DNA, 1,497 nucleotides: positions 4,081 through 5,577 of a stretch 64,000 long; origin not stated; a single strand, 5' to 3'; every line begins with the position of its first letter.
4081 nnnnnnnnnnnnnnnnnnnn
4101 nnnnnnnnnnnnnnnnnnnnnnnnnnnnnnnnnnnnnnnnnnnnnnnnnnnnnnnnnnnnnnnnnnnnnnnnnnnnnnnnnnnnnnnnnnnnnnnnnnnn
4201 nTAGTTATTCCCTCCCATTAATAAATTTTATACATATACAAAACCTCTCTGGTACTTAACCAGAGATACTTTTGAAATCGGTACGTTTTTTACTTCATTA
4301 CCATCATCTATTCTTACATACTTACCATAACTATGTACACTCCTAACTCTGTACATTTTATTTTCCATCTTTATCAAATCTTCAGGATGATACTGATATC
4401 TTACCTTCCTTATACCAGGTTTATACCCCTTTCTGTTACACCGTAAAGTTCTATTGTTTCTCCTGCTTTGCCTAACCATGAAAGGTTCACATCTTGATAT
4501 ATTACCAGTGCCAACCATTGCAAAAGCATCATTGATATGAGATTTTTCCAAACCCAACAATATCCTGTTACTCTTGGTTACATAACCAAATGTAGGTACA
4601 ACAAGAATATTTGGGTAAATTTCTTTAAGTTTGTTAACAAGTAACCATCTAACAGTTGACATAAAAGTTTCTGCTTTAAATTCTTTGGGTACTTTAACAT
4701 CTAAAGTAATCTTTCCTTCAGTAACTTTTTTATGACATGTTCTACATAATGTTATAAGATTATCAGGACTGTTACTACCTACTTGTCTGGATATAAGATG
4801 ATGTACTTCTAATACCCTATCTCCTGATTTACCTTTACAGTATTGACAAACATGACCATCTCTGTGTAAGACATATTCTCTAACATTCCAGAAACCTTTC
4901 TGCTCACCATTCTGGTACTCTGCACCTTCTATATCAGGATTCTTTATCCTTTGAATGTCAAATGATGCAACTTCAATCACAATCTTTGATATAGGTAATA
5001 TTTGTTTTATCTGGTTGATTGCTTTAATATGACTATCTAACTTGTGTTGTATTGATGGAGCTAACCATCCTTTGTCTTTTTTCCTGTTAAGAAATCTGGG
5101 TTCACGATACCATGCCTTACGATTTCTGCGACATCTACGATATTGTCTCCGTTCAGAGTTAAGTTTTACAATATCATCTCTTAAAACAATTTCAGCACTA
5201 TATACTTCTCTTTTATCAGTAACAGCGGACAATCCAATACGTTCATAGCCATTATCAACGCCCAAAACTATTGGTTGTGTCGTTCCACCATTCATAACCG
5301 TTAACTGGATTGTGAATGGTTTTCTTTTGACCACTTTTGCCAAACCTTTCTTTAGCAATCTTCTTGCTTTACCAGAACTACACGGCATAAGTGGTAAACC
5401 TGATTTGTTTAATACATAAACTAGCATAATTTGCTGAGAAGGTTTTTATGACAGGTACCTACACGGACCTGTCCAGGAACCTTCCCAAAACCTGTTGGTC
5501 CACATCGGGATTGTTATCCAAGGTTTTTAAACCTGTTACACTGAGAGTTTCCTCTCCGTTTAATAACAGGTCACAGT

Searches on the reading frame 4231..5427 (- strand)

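Call 43: search_protein_families(library=phrogs, proteins=[window:4231-5427:-], max_evalue=0.0001)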
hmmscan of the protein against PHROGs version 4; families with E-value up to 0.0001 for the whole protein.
window:4231-5427:- (399 aa): 23 families
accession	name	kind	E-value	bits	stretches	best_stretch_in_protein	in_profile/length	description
phrog_119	-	DNA, RNA and nucleotide metabolism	2.4e-69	235.2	2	2-324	1-331/443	HNH endonuclease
phrog_2214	-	DNA, RNA and nucleotide metabolism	8.1e-50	171.2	1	3-301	5-317/429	HNH endonuclease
phrog_1271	-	DNA, RNA and nucleotide metabolism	5.9e-15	56.5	1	114-242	247-322/361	HNH endonuclease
phrog_32617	-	unknown function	5.5e-13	49.2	1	3-159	21-188/382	-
phrog_144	-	DNA, RNA and nucleotide metabolism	6.3e-13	49.8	1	170-239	62-136/175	HNH endonuclease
phrog_8446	-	DNA, RNA and nucleotide metabolism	5.3e-12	46.8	1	177-239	126-199/211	HNH endonuclease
phrog_589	-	DNA, RNA and nucleotide metabolism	6.9e-12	46.5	1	182-236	82-139/179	HNH endonuclease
phrog_7785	-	DNA, RNA and nucleotide metabolism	2.8e-10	41.4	1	182-240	61-116/147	HNH endonuclease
phrog_14314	-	DNA, RNA and nucleotide metabolism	7.3e-10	40.6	1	183-233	8-59/252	HNH endonuclease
phrog_5956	-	DNA, RNA and nucleotide metabolism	2.9e-09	37.7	1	181-245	49-117/138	HNH endonuclease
phrog_333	-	DNA, RNA and nucleotide metabolism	3.4e-09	38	1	181-237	23-80/138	HNH endonuclease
phrog_740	-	DNA, RNA and nucleotide metabolism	1.1e-08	35.4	1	181-237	28-86/332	HNH endonuclease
phrog_8048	-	DNA, RNA and nucleotide metabolism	6.1e-08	33.2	1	175-239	160-229/273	HNH endonuclease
phrog_7370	-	DNA, RNA and nucleotide metabolism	2e-07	32.1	1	182-236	32-84/115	HNH endonuclease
phrog_6050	-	DNA, RNA and nucleotide metabolism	2.2e-07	31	1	134-239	252-361/402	HNH endonuclease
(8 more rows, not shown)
